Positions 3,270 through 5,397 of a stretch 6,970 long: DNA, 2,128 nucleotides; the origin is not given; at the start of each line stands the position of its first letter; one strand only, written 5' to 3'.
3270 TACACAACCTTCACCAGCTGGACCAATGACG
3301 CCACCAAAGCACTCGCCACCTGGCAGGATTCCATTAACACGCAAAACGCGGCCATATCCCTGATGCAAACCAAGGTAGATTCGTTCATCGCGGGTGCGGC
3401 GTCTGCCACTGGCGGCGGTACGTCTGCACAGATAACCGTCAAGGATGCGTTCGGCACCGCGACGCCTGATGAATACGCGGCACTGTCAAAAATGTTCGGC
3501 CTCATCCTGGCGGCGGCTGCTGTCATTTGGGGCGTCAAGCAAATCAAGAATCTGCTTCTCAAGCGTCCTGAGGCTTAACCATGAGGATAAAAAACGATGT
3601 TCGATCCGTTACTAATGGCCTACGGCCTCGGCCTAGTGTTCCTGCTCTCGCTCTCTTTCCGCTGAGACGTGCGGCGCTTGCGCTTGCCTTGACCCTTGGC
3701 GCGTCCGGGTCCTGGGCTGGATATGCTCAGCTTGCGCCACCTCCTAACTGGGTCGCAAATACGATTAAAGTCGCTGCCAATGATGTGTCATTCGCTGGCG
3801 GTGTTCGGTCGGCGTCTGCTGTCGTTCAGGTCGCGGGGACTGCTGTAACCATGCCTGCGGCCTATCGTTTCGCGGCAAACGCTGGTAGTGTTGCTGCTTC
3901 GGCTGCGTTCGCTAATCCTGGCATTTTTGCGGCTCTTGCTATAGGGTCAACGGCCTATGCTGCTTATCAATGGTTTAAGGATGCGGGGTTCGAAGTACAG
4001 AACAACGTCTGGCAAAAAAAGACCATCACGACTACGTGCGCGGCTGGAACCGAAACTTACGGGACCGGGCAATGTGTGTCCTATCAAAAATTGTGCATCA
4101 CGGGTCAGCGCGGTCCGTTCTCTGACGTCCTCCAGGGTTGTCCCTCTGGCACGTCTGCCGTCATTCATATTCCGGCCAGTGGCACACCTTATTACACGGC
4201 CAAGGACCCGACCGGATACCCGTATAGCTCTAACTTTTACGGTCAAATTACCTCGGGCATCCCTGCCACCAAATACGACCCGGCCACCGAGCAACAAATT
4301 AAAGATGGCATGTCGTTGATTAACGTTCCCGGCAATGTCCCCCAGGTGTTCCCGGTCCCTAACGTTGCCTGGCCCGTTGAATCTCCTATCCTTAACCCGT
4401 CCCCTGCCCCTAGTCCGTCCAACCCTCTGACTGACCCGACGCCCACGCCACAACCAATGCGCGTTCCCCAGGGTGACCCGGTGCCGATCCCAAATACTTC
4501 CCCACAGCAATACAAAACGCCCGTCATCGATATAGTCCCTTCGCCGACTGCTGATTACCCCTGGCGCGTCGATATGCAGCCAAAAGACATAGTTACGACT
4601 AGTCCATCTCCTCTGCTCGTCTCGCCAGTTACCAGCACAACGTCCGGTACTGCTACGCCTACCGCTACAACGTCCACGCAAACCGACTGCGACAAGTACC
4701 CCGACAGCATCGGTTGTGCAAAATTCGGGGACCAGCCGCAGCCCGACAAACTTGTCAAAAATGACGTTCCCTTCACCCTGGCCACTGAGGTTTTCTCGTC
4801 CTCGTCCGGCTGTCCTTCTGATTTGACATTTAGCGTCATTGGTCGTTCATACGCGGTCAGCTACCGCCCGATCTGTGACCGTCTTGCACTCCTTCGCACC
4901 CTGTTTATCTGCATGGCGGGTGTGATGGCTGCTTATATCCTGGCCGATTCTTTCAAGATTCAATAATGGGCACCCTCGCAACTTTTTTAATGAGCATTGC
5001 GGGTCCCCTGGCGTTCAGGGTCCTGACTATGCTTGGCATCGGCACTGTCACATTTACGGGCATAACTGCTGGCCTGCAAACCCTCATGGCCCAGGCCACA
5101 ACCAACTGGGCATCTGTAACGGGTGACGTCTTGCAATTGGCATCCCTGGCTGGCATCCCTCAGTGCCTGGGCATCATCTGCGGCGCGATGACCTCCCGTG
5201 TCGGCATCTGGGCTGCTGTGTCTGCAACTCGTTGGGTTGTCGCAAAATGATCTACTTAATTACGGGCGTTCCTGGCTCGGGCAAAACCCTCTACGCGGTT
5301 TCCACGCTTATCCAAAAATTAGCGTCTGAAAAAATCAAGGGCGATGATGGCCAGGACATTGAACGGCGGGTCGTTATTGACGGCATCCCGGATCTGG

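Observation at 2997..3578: Natural display-like protein: a signal peptide and ~125-aa ectodomain fused to a g8p-like C-terminal module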

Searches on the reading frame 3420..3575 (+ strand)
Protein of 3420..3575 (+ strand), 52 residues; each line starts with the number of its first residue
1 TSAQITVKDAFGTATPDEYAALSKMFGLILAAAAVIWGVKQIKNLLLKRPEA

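Call 15: search_protein_families(library=pfam, proteins=[window:3420-3575:+], max_evalue=10)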
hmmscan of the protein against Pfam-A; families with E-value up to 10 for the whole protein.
seq(52 aa): 1 family
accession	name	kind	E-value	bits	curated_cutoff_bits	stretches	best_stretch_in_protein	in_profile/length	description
PF00284.25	Cytochrom_B559a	-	0.17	12.1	25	1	9-19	4-14/39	Lumenal portion of Cytochrome b559, alpha (gene psbE) subunit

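Call 31: search_solved_structures(query=A2, max_evalue=10, show_alignments=5)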
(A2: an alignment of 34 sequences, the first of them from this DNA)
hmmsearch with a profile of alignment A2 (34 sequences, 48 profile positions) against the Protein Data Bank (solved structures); distinct sequences matched with E-value up to 10: 3.
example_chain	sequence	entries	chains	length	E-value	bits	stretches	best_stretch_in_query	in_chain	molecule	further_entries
4yle_A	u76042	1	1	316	0.033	16.9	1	4-24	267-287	Periplasmic binding protein/LacI transcriptional regulator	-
2zfc_A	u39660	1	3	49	0.48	13.2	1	28-39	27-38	HIV-1 GP41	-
3o3x_A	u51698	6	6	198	4.3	10.1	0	32-39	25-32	gp41-5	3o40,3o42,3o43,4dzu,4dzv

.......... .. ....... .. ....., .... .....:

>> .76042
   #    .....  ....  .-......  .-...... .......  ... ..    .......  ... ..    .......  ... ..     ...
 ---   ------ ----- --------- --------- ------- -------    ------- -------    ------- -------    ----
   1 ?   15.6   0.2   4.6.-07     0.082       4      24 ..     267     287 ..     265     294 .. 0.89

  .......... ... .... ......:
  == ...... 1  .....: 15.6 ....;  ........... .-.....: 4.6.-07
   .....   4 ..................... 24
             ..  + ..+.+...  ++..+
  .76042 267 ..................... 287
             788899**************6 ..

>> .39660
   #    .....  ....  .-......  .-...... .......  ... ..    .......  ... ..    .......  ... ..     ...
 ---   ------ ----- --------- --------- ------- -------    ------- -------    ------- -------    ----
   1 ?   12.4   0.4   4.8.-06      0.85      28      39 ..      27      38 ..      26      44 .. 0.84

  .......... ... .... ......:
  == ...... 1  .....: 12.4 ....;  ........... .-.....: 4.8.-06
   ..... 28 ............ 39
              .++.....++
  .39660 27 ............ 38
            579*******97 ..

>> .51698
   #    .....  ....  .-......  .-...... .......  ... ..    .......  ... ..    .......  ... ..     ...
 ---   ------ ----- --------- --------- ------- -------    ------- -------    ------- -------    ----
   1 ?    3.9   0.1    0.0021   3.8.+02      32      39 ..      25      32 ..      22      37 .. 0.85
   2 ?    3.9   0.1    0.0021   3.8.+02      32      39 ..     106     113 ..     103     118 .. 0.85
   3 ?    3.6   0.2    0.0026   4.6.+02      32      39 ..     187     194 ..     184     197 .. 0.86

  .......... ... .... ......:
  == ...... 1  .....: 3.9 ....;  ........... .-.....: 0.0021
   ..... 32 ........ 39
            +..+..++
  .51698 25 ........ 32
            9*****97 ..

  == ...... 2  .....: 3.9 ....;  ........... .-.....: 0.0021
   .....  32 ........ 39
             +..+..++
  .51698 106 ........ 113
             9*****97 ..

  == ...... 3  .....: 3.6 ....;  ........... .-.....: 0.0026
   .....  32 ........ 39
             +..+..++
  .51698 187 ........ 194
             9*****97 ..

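Call 33: find_homologous_proteins(query=A2, max_evalue=0.01)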
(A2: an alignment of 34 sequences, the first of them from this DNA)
Query A2 (34 sequences) (48 aa, profile of the alignment): 20 proteins with E <= 0.01 among 2262 candidates.
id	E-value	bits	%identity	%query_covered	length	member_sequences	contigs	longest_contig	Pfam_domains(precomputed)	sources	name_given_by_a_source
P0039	1.2e-20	90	67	81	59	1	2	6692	-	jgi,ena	-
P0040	1.5e-20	90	72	81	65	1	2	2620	-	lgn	-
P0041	2.1e-20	90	62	81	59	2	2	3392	-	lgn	-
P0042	4.2e-20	89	67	81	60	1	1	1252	-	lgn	-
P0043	1.8e-19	87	69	81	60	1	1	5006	-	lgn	-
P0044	3.6e-19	86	58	83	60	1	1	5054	-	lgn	-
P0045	6.3e-19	85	67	81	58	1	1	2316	-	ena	-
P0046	9.5e-19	84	62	81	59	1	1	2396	-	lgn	-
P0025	1.1e-18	84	59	81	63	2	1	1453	-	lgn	-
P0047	5.4e-18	82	59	81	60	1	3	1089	-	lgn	-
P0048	2.9e-17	80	56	81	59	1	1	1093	-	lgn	-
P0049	5.0e-17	79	59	81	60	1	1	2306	-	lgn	-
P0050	2.0e-16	77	56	81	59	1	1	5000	-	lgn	-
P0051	5.3e-16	76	47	79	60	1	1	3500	-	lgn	-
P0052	5.9e-16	75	56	81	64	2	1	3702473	-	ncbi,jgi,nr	ncbi:MAG: hypothetical protein OJF60_001643 [Burkholderiaceae bacterium]|jgi:hypothetical protein|nr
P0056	9.1e-14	68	53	79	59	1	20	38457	-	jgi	jgi:hypothetical protein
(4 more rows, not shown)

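Call 35: find_encoding_contigs(protein=P0039, flank=6000, max_places=2)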
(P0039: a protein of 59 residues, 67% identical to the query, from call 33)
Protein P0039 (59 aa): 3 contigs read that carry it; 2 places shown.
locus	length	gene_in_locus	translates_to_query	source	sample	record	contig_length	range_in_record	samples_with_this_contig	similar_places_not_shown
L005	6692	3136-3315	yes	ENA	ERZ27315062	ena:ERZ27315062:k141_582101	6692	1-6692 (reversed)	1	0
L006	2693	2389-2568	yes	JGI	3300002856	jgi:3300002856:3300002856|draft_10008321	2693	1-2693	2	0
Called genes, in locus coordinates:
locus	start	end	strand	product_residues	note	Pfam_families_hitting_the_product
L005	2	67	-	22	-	?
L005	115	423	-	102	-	-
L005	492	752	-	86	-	-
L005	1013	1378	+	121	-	PF02303:Phage_DNA_bind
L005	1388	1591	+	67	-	-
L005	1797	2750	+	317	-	PF23343:REP_ORF2-G2P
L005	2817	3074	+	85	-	PF05356:Phage_Coat_B (weak)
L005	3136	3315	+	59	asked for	-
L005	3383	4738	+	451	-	PF05616:Neisseria_TspB (weak)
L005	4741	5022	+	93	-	PF10734:DUF2523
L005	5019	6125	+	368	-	PF05707:Zot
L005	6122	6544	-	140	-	-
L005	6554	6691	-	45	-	?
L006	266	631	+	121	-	PF02303:Phage_DNA_bind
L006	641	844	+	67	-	-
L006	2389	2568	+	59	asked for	-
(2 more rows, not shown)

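Call 36: find_encoding_contigs(protein=P0052, flank=8000, max_places=2)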
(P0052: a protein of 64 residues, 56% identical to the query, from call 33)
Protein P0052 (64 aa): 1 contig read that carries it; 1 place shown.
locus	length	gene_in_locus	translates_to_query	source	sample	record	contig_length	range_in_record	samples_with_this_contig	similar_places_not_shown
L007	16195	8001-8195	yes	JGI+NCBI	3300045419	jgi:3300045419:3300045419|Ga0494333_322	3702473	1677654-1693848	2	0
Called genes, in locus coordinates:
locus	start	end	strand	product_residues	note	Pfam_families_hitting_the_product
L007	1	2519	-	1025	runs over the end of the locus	PF00873:ACR_tran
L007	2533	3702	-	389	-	PF25917:BSH_RND, PF25973:BSH_CzcB (weak), PF25944:Beta-barrel_RND, PF25954:Beta-barrel_RND_2, PF25967:RND-MFP_C (faint), PF25989:YknX_C (faint)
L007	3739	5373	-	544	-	PF02321:OEP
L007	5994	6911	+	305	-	PF05144:Phage_CRI, PF05155:G2P_X_C (weak)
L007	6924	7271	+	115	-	-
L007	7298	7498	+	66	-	-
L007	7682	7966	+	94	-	-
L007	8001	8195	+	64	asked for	-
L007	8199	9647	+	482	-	-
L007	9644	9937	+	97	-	PF10734:DUF2523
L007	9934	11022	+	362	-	PF05707:Zot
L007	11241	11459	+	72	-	-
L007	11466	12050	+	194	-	PF00239:Resolvase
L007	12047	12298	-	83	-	-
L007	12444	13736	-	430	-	PF05977:MFS_3, PF07690:MFS_1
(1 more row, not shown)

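Call 37: find_encoding_contigs(protein=P0056, flank=8000, max_places=2)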
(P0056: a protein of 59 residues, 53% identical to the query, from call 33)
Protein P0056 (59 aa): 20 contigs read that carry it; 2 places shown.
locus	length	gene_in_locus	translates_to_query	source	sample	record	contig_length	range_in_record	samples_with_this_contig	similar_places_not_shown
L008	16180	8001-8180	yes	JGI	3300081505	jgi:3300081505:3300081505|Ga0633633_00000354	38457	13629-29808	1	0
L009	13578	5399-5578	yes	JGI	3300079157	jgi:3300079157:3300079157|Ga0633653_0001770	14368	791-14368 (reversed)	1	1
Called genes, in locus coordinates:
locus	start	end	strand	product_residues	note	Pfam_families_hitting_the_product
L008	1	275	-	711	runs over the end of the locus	PF11741:AMIN, PF07660:STN, PF03958:Secretin_N, PF00263:Secretin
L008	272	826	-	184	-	PF04351:PilP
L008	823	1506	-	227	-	PF04350:PilO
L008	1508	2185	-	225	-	-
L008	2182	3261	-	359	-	PF11104:PilM_2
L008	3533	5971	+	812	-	PF00912:Transgly, PF17092:PCB_OB, PF00905:Transpeptidase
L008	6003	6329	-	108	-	PF01491:Frataxin_Cyay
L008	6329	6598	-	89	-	-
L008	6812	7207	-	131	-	-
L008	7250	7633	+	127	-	-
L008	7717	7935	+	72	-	PF05356:Phage_Coat_B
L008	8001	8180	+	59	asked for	-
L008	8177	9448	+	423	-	-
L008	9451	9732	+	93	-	PF10734:DUF2523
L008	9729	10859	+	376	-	PF05707:Zot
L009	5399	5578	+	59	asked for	-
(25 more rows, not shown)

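Call 51: find_related_loci(query=A3, collection=genome_contigs, flank=5000)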
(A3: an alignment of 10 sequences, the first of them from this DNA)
Query A3 (48 aa) in genome_contigs; peptide patterns used: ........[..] (x = any residue, [..] = any of these).
8 stretches matched a pattern, but none encodes a relative of the query by tblastn (E <= 1e-3).

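Call 52: find_related_loci(query=A3, collection=viral_contigs, flank=5000)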
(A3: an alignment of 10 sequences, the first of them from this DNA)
Query A3 (48 aa) in viral_contigs; peptide patterns used: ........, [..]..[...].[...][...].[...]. (x = any residue, [..] = any of these).
15 stretches matched a pattern; 6 encode a relative of the query (tblastn E <= 1e-3); 6 distinct loci.
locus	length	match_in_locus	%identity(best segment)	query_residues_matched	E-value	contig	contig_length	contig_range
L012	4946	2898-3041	98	1-48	1e-29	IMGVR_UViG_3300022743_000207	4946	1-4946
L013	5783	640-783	94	1-48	1e-28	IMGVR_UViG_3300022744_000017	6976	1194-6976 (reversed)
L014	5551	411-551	60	1-47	2e-11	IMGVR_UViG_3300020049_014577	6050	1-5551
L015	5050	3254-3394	60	1-47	2e-11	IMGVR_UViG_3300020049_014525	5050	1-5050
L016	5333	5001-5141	60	1-47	2e-11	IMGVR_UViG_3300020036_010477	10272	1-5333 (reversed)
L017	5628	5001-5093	53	5-36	7e-6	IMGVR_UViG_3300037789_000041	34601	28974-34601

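Call 79: find_related_loci(query=A5, collection=genome_contigs, flank=5000)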
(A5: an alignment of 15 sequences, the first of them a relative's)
Query A5 (59 aa) in genome_contigs; peptide patterns used: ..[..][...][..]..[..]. (x = any residue, [..] = any of these).
45 stretches matched a pattern; 3 encode a relative of the query (tblastn E <= 1e-3); 3 distinct loci.
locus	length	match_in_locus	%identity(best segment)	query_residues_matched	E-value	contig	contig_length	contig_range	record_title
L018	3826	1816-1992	75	1-59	7e-30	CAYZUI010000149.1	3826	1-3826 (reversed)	MAG TPA_asm: uncultured Gammaproteobacteria bacterium isolate binchicken_co169_102 genome assembly, contig: k99_14236, w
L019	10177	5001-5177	58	1-59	9e-23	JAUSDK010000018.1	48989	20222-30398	MAG: Polaromonas sp. isolate E14_maxbin.029 E14_k141_699835, whole genome shotgun sequence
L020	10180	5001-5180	62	1-59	4e-22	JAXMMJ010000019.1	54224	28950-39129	MAG: Hylemonella sp. isolate NC_metabat.bin.5 k141_70276, whole genome shotgun sequence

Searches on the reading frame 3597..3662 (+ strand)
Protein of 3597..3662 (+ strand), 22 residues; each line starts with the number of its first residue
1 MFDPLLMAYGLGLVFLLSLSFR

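Call 88: search_protein_families(library=ncbifam, proteins=[window:3597-3662:+], max_evalue=0.1)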
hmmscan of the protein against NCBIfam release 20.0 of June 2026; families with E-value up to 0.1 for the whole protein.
window:3597-3662:+ (22 aa): 0 families

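Call 102: search_solved_structures(query=A6, max_evalue=10, show_alignments=3)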
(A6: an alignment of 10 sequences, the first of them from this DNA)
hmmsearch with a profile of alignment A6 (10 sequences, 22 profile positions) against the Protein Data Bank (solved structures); distinct sequences matched with E-value up to 10: 0.

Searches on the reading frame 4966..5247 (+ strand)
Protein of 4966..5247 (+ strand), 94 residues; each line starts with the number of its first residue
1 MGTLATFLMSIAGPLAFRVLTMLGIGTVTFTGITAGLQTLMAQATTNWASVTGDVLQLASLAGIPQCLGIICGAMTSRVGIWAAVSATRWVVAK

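Call 5: search_protein_families(library=pfam, proteins=[window:4966-5247:+], max_evalue=0.1)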
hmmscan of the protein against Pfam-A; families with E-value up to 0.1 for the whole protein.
window:4966-5247:+ (94 aa): 1 family
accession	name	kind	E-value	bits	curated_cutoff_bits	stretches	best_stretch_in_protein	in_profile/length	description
PF10734.14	DUF2523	-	1.6e-17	64.2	22.1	1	4-81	1-78/80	Protein of unknown function (DUF2523)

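Call 6: search_protein_families(library=phrogs, proteins=[window:4966-5247:+], max_evalue=0.1)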
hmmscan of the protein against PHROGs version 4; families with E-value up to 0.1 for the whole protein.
window:4966-5247:+ (94 aa): 4 families
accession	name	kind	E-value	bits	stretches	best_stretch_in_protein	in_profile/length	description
phrog_1242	-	head and packaging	7.5e-20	71.9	1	2-86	4-88/97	minor head protein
phrog_306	-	head and packaging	0.0043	18.8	1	42-79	71-108/115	minor head protein Ace-like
phrog_974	-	head and packaging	0.049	15.5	1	33-79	46-97/107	minor head protein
phrog_8423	-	unknown function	0.076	14.2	1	43-81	48-86/92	-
